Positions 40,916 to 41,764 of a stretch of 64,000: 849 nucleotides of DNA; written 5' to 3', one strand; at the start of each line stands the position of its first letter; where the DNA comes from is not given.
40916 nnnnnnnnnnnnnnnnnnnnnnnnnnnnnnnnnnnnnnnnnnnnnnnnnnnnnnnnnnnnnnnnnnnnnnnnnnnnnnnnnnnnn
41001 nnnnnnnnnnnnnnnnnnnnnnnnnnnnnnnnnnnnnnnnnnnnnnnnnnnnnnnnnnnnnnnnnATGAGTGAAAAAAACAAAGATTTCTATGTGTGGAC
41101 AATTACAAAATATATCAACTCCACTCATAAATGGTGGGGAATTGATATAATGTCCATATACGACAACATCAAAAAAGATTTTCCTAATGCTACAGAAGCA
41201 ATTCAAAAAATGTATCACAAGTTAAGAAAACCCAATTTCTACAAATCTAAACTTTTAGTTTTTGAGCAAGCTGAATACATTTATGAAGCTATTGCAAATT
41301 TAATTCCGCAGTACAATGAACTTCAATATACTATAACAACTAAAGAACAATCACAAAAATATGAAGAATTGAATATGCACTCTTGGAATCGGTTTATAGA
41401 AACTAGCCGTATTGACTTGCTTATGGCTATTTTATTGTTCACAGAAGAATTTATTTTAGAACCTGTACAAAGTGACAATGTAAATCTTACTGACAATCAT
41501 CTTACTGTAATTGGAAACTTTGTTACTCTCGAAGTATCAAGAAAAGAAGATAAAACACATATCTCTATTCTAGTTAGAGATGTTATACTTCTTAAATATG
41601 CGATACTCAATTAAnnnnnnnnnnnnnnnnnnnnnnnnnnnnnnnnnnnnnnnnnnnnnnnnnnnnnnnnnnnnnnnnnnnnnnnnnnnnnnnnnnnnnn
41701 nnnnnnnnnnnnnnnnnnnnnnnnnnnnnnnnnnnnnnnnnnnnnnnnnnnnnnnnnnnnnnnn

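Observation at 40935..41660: Second orphan gene of the islet, with a promoter whose -35 sits inside a perfect palindrome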

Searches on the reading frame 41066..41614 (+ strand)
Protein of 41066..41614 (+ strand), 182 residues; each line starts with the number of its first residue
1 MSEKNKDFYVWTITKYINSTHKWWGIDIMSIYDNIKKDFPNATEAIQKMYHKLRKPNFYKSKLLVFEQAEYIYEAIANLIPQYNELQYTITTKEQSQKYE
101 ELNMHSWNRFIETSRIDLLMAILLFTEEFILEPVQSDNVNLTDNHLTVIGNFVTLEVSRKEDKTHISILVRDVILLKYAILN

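Call 3: search_protein_families(library=pfam, proteins=[window:41066-41614:+], max_evalue=1)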
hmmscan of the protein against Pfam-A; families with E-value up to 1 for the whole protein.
window:41066-41614:+ (182 aa): 1 family
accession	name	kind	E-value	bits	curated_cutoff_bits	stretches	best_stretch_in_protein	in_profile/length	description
PF12583.14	TPPII_C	-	0.061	14.3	27.7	0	29-56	35-62/69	Tripeptidyl peptidase II, C-terminal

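Call 4: search_protein_families(library=padloc, proteins=[window:41066-41614:+], max_evalue=1)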
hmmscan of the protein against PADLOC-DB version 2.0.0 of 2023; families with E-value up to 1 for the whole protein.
window:41066-41614:+ (182 aa): 1 family
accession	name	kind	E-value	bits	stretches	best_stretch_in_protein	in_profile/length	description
PDLC00511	JetC1|JetC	-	0.011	11.7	1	28-103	860-936/1108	DUF3584 domain; MukB-like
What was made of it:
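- On Known anti-phage defence systems (PADLOC-DB v2): The window protein gave only JetC at E 0.011, which is coiled-coil noise (call 4).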

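Call 5: search_protein_families(library=phrogs, proteins=[window:41066-41614:+], max_evalue=1)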
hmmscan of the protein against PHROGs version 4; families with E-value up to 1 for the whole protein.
window:41066-41614:+ (182 aa): 4 families
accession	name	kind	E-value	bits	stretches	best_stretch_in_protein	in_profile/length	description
phrog_36670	-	unknown function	0.0095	17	1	29-70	44-87/140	-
phrog_12659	-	unknown function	0.057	14.5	1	44-97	11-59/99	-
phrog_2733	-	unknown function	0.11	13.4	1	37-103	31-94/186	-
phrog_5713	-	head and packaging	0.17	12.8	0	29-45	34-50/143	terminase large subunit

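Call 6: search_protein_families(library=ncbifam, proteins=[window:41066-41614:+], max_evalue=1)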
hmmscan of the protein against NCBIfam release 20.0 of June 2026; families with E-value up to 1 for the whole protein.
window:41066-41614:+ (182 aa): 1 family
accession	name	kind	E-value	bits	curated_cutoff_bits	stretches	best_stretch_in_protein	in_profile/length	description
NF040586.1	FxSxx_TPR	equivalog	0.29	9.5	300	1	41-98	85-141/830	FxSxx-COOH system tetratricopeptide repeat protein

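Call 7: find_homologous_proteins(query=window:41066-41614:+, max_evalue=0.01)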
Query window:41066-41614:+ (182 aa): 130 proteins with E <= 0.01 among 154 candidates; the best 120 are listed.
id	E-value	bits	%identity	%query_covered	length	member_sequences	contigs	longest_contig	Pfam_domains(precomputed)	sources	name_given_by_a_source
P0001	7.0e-112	389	97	100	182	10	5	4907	-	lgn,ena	-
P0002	4.1e-84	298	74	100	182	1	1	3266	-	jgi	-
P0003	1.8e-83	296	74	100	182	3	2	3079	-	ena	-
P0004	3.8e-83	295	74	100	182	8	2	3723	-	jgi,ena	-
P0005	3.4e-82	292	71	100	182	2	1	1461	-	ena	-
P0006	2.2e-81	290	70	100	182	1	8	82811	-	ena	-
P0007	2.8e-81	289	70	100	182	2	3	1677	-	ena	-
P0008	8.4e-81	288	70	100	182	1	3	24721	-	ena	-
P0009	1.3e-80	287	70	100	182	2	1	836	-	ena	-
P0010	3.1e-80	286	69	100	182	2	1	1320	-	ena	-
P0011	1.1e-79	284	71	100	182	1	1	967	-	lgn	-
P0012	1.2e-78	281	70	100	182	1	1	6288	-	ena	-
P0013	1.3e-78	281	68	100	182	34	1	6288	-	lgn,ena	-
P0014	1.8e-78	280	70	99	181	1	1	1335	-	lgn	-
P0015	2.0e-78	280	69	100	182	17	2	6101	-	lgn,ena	-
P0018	1.9e-77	277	69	100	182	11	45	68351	-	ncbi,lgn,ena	-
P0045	4.6e-67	243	59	100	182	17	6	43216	-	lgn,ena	-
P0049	1.2e-66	242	60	98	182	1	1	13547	-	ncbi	-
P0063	3.3e-64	234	59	100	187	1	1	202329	-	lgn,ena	-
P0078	3.6e-62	227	58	100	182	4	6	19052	-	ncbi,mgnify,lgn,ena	mgnify:FL=1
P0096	6.8e-58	213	55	100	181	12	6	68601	-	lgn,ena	-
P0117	7.1e-53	197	53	100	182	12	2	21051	-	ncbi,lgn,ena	-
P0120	5.1e-51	191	49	99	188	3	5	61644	-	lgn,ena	-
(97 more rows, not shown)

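Call 10: find_related_loci(query=window:41066-41614:+, collection=genome_contigs, flank=6000)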
Query window:41066-41614:+ (182 aa) in genome_contigs; peptide patterns used: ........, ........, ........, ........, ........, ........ (x = any residue, [..] = any of these).
89 stretches matched a pattern; 3 encode a relative of the query (tblastn E <= 1e-3); 3 distinct loci.
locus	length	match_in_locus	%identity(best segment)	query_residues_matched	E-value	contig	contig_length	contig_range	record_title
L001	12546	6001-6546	60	1-182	3e-77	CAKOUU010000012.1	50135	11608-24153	MAG: uncultured Clostridia bacterium isolate REFINED_METABAT215_TOP10_CONTIGS_1500_ASSEMBLY_K77_MERGED__Hadza_MoBio_hadz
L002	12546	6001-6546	59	1-182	1e-75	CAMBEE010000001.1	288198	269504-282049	MAG: uncultured Clostridium sp. isolate SRR17382094_bin.19_metaWRAP_v1.3_MAG genome assembly, contig: ERZ10544646.6, who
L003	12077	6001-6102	44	21-54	7e-6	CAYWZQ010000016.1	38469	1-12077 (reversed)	MAG TPA_asm: uncultured Nitrososphaerota archaeon isolate SRP141552_co1_135 genome assembly, contig: NODE_364_length_384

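Call 11: find_encoding_contigs(protein=P0001, flank=5000, max_places=4)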
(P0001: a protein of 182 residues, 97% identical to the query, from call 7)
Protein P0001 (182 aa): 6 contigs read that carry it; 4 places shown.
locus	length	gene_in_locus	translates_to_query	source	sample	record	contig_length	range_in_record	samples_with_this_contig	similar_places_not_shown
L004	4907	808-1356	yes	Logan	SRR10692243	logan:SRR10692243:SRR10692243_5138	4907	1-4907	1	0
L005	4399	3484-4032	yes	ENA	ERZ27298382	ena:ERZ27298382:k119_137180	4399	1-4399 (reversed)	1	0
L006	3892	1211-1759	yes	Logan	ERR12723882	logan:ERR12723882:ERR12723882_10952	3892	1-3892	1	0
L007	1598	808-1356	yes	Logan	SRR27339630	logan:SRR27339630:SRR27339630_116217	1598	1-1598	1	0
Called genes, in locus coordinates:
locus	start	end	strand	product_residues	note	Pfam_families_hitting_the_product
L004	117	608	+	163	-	-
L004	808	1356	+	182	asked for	-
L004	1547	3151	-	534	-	PF12733:Cadherin-like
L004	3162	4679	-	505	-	PF00404:Dockerin_1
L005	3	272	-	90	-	?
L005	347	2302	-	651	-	PF00270:DEAD (faint), PF04851:ResIII, PF17757:UvrB_inter, PF27431:UvrB_3rd, PF00271:Helicase_C, PF12344:UvrB, PF02151:UVR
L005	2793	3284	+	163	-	-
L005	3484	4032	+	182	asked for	-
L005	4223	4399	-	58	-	?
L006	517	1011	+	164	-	-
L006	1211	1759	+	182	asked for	-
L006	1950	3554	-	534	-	PF12733:Cadherin-like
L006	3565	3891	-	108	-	?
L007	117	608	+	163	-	-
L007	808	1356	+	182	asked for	-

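Call 14: find_encoding_contigs(protein=P0018, flank=6000, max_places=4)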
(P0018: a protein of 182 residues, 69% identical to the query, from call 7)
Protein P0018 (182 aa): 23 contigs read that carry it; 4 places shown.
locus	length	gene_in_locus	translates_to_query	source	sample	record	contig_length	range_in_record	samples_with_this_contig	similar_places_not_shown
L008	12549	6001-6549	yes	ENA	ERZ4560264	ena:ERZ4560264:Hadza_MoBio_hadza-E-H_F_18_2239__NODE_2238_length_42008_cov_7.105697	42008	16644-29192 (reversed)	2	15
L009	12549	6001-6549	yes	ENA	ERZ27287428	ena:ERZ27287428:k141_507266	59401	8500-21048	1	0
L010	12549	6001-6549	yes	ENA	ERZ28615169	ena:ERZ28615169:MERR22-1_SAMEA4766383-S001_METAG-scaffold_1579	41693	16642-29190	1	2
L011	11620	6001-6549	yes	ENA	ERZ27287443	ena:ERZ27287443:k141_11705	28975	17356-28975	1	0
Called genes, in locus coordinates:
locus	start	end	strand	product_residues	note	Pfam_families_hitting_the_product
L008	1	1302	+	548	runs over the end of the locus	PF02463:SMC_N (weak), PF13476:AAA_23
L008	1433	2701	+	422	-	PF03952:Enolase_N, PF00113:Enolase_C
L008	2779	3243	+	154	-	-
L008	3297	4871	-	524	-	PF05833:NFACT_N, PF05670:NFACT-R_1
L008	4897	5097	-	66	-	PF05833:NFACT_N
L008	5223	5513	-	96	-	-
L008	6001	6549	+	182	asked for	-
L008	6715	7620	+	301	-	PF01656:CbiA (faint), PF02881:SRP54_N, PF13401:AAA_22 (faint), PF13245:AAA_19 (weak), PF13604:AAA_30 (weak), PF00448:SRP54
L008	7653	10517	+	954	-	PF03699:UPF0182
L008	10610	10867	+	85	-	-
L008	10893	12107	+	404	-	PF00579:tRNA-synt_1b, PF22421:SYY_C-terminal, PF01479:S4 (weak)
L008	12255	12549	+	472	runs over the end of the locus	PF00128:Alpha-amylase, PF02324:Glyco_hydro_70 (faint), PF09154:Alpha-amy_C_pro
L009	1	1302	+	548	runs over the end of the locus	PF02463:SMC_N (weak), PF13476:AAA_23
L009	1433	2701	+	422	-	PF03952:Enolase_N, PF00113:Enolase_C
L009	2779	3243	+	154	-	-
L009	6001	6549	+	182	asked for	-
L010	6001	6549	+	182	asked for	-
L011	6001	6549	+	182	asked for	-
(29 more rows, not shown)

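Call 15: find_encoding_contigs(protein=P0063, flank=6000, max_places=2)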
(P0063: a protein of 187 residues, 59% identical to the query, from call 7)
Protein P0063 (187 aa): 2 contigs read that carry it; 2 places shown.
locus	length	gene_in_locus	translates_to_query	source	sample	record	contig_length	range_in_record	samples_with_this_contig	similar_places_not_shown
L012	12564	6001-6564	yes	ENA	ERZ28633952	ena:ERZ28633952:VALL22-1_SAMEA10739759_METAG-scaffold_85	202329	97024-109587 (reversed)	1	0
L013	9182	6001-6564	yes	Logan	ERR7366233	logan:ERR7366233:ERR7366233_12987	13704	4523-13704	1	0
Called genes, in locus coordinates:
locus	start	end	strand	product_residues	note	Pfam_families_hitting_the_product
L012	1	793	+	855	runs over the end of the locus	PF11897:DUF3417, PF00343:Phosphorylase, PF28476:GlgP_C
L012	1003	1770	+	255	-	PF13930:Endonuclea_NS_2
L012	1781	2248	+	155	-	-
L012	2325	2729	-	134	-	PF00246:Peptidase_M14 (weak)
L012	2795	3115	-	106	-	PF00246:Peptidase_M14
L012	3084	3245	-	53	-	-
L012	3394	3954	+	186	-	PF03713:DUF305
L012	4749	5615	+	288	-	PF07751:Abi_2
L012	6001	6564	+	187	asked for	-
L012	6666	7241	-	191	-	-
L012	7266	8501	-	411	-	PF01554:MatE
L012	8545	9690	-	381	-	PF07690:MFS_1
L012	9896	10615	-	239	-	PF00849:PseudoU_synth_2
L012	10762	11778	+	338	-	PF13306:LRR_5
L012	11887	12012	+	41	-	-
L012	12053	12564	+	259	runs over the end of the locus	-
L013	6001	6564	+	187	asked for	-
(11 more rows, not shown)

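Call 20: find_encoding_contigs(protein=P0006, flank=6000, max_places=3)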
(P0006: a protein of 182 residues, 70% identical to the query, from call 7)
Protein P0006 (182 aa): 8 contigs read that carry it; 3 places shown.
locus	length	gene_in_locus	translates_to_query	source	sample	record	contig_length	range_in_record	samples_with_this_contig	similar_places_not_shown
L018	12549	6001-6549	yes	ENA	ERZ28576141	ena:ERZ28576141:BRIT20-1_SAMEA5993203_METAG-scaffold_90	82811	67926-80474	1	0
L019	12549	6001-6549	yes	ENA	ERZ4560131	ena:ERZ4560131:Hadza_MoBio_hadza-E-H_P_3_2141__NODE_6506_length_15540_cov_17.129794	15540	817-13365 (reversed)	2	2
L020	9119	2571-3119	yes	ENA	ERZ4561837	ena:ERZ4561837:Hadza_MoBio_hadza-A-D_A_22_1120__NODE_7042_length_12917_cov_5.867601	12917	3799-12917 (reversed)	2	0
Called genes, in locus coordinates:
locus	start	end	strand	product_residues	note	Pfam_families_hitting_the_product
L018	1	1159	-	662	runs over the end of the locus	PF01554:MatE, PF01943:Polysacc_synt (weak), PF01554:MatE, PF13189:Cytidylate_kin2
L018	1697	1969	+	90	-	-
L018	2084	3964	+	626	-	PF00239:Resolvase, PF07508:Recombinase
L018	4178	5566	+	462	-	PF01076:Mob_Pre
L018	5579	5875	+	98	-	-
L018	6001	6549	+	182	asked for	-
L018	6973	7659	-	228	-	PF08937:ThsB_TIR (weak)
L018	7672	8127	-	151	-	-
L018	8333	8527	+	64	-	-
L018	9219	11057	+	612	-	PF00239:Resolvase, PF07508:Recombinase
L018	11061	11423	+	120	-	PF14198:TnpV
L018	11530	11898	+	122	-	PF21983:NikA-like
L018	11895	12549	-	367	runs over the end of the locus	-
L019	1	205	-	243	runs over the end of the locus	-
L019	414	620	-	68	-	-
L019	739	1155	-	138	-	PF06782:UPF0236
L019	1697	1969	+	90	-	-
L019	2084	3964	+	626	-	PF00239:Resolvase, PF07508:Recombinase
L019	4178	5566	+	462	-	PF01076:Mob_Pre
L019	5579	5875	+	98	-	-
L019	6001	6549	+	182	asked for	-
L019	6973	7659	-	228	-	PF08937:ThsB_TIR (weak)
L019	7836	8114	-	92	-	-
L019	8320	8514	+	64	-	-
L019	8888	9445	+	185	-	-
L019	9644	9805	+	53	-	-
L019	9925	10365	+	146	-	PF01076:Mob_Pre (weak)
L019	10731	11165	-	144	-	-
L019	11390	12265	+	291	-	PF07751:Abi_2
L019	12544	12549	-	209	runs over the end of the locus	-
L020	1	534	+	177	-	?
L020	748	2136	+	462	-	PF01076:Mob_Pre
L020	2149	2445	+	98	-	-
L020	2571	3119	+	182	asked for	-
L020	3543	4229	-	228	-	PF08937:ThsB_TIR (weak)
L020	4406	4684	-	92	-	-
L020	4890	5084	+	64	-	-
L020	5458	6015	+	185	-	-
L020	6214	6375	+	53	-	-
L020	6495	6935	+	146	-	PF01076:Mob_Pre (weak)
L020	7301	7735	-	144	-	-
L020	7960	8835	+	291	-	PF07751:Abi_2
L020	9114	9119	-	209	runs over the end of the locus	-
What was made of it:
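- Presence inside serine-recombinase/Mob_Pre elements (call 20).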

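Call 24: find_related_loci(query=A1, collection=viral_contigs, flank=8000)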
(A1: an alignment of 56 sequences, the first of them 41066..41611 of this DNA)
Query A1 (182 aa) in viral_contigs; peptide patterns used: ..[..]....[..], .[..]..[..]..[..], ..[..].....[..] (x = any residue, [..] = any of these).
54 stretches matched a pattern; 1 encode a relative of the query (tblastn E <= 1e-3); 1 distinct loci.
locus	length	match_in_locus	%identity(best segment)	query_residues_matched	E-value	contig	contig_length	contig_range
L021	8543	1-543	55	1-182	1e-65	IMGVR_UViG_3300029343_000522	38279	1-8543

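Call 27: predict_structure(alignment_id=A1)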
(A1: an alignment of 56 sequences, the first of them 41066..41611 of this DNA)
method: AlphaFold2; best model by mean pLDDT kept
length: 182 residues; sequences in the alignment: 56
mean_pLDDT: 93.2   pTM: 0.90
mean pLDDT of the five models: 93.2, 92.0, 92.0, 91.9, 90.5
residues with pLDDT >= 90: 155; 70-90: 22; 50-70: 5; < 50: 0
segments of 3 or more residues with pLDDT < 50: none
pLDDT, mean of each block of 10 residues (from residue 1): 81 91 81 95 97 87 94 98 95 94 84 96 97 98 98 98 98 96 96
secondary structure, 60 per line:
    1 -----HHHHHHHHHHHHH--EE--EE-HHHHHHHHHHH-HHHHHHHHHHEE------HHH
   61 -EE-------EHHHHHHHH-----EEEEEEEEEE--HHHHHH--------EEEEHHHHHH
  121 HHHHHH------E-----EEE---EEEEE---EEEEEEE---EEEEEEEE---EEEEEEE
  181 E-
elements in order: H6-18 H28-38 H40-49 H72-79 E85-94 H97-102 E111-114 H115-126 E139-141 E145-149 E153-159 E163-170 E174-181

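Call 33: search_protein_representatives(alignment_id=A1)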
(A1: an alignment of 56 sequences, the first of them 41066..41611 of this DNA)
Query: 56 sequences, 182 profile positions. Proteins with E-value up to 0.001 (for the whole library): 54; up to 1e-10: 29; up to 1e-30: 17. The best 54 are listed.
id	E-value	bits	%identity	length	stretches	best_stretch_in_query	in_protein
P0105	8.6e-85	299.3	-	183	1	1-182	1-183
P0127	9.2e-62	224.2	-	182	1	3-182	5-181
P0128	3.1e-60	219.3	-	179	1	5-182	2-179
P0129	4.8e-59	215.4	-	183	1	1-182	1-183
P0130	5.1e-52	192.5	-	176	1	52-182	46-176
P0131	8.5e-50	185.3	-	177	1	1-180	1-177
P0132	4.2e-47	176.5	-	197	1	3-180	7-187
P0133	6.0e-47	176.0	-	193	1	3-182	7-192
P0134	1.3e-46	174.8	-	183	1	1-180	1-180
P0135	5.7e-43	163.0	-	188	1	8-181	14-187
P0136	1.5e-40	155.1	-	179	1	1-182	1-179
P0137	2.6e-38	147.8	-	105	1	94-182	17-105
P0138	3.7e-36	140.8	-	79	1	104-182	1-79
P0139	4.0e-33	130.9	-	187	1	5-179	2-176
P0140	6.2e-32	127.0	-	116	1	1-110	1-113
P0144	5.7e-25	104.4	-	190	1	5-177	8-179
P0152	1.6e-13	67.0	-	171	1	1-180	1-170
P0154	8.5e-12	61.4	-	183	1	6-178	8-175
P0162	3.1e-08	49.8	-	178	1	1-176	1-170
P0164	2.4e-07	46.9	-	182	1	11-178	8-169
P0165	3.3e-07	46.5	-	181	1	1-170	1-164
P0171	2.0e-05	40.6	-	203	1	9-144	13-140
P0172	8.0e-05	38.7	-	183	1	3-180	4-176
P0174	3.9e-04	36.4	-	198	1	6-141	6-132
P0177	6.3e-04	35.8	-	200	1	7-173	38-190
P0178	6.6e-04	35.7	-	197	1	4-182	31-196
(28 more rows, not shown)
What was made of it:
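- Checked: There are 130 homologue clusters at 49-97% identity (call 7) and 54 representative clusters in the profile search (call 33).
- Small and patchy family: 54 representative clusters among 1.84 billion proteins (call 33).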
